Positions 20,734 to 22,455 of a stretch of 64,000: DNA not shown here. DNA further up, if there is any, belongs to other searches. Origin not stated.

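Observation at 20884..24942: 4-kb gene for a secreted giant protein with Pro/Ala-rich repeats, a charged coiled coil and a tandemly duplicated roughly 430-aa unknown domain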

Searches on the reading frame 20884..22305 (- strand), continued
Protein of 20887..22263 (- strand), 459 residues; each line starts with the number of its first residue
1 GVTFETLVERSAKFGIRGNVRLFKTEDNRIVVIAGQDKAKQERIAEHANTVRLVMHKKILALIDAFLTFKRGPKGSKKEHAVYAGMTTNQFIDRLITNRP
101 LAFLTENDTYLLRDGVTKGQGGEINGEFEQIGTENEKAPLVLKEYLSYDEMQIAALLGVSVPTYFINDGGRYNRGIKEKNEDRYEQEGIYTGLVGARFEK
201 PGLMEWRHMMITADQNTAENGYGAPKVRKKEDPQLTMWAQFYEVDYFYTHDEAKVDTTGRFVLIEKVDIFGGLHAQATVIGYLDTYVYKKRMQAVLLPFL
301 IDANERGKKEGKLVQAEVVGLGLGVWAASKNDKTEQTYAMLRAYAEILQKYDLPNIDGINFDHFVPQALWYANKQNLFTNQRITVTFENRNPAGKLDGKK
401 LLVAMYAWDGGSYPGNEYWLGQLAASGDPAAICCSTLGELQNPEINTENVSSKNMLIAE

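Call 74: fold_search(model_id=the predicted structure, library=pdb)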
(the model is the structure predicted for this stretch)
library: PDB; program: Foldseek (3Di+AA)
matches with E <= 10: 965; with E <= 0.001: 26
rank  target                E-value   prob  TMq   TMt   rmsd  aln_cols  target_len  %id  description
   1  8dmu_B                6.6e-37  1.00  0.83  0.80   3.1       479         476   32  Crystal structure of macrodomain CG3568 from Drosophila melanogaster in complex with ADP-ribose (released 2023-07-12)
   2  8dmu_D                7.0e-37  1.00  0.83  0.80   3.8       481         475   32  Crystal structure of macrodomain CG3568 from Drosophila melanogaster in complex with ADP-ribose (released 2023-07-12)
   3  8dmu_C                7.8e-37  1.00  0.82  0.79   3.9       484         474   33  Crystal structure of macrodomain CG3568 from Drosophila melanogaster in complex with ADP-ribose (released 2023-07-12)
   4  8dmu_A                2.8e-36  1.00  0.83  0.80   3.4       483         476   33  Crystal structure of macrodomain CG3568 from Drosophila melanogaster in complex with ADP-ribose (released 2023-07-12)
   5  8dmt_A                1.7e-35  1.00  0.83  0.78   3.8       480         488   30  Crystal structure of macrodomain CG2909 from Drosophila melanogaster in complex with ADP-ribose (released 2023-08-02)
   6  8dmt_B                4.0e-35  1.00  0.82  0.78   4.0       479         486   30  Crystal structure of macrodomain CG2909 from Drosophila melanogaster in complex with ADP-ribose (released 2023-08-02)
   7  7w3s_C                1.7e-16  1.00  0.67  0.74   5.3       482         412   16  The complex structure of Larg1-ADPr from Legionella pneumophila (released 2022-04-06)
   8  7w3s_A                2.5e-16  1.00  0.66  0.73   5.2       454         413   16  The complex structure of Larg1-ADPr from Legionella pneumophila (released 2022-04-06)
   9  7w3s_D                7.8e-16  1.00  0.67  0.74   5.3       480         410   16  The complex structure of Larg1-ADPr from Legionella pneumophila (released 2022-04-06)
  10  7wbk_A                9.8e-16  1.00  0.64  0.70   5.2       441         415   16  Crystal structure of Legionella pneumophila effector protein Lpg0081 (released 2022-06-15)
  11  8dmr                  6.1e-12  1.00  0.48  0.59   6.6       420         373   16  Legionella macrodomain effector MavL R370A in complex with ADP-ribose (released 2023-07-12)
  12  8dmp_C                1.6e-11  1.00  0.48  0.59   6.1       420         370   16  Crystal structure of Legionella pneumophila macrodomain effector MavL (released 2023-07-12)
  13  8xep_A                3.1e-11  1.00  0.49  0.60   6.1       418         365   15  Crystal structure of a Legionella pneumophila type IV effector in complex with ubiquitin (released 2024-05-01)
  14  8dmp_A                3.1e-11  1.00  0.48  0.59   6.2       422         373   16  Crystal structure of Legionella pneumophila macrodomain effector MavL (released 2023-07-12)
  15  6omi_C                3.9e-11  1.00  0.47  0.59   6.2       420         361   15  Crystal structure of the Legionella effector protein MavL (released 2020-02-26)
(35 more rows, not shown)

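Call 77: find_encoding_contigs(protein=P0245, flank=5000, max_places=1)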
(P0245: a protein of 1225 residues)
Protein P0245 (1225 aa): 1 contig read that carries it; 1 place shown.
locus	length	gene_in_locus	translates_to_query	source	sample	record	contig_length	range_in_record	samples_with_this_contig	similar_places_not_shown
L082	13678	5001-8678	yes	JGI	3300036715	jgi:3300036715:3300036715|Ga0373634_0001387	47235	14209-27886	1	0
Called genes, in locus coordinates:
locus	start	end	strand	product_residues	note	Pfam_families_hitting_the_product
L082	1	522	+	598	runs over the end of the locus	PF03731:Ku_N, PF02735:Ku, PF03730:Ku_C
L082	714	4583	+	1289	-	PF16062:MavL-like, PF24754:MavL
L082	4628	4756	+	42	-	-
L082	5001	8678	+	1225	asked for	PF16062:MavL-like, PF24754:MavL, PF16062:MavL-like, PF24754:MavL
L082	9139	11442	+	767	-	PF01433:Peptidase_M1 (faint), PF11838:ERAP1_C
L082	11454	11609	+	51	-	-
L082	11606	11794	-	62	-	-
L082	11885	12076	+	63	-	PF00036:EF-hand_1 (weak), PF13405:EF-hand_6, PF13499:EF-hand_7, PF14658:EF-hand_9 (weak), PF13833:EF-hand_8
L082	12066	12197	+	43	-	-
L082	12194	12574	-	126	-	PF01423:LSM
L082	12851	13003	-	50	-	-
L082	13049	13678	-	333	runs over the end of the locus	-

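Call 78: find_encoding_contigs(protein=P0252, flank=5000, max_places=1)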
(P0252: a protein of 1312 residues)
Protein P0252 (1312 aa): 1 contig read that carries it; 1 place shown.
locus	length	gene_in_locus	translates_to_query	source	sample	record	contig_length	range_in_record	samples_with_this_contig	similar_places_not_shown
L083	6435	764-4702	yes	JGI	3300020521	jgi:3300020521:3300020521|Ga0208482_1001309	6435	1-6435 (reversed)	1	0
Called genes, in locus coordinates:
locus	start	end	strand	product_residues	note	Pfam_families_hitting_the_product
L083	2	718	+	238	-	?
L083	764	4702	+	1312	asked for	PF16062:MavL-like, PF24754:MavL (faint), PF16062:MavL-like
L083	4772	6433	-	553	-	?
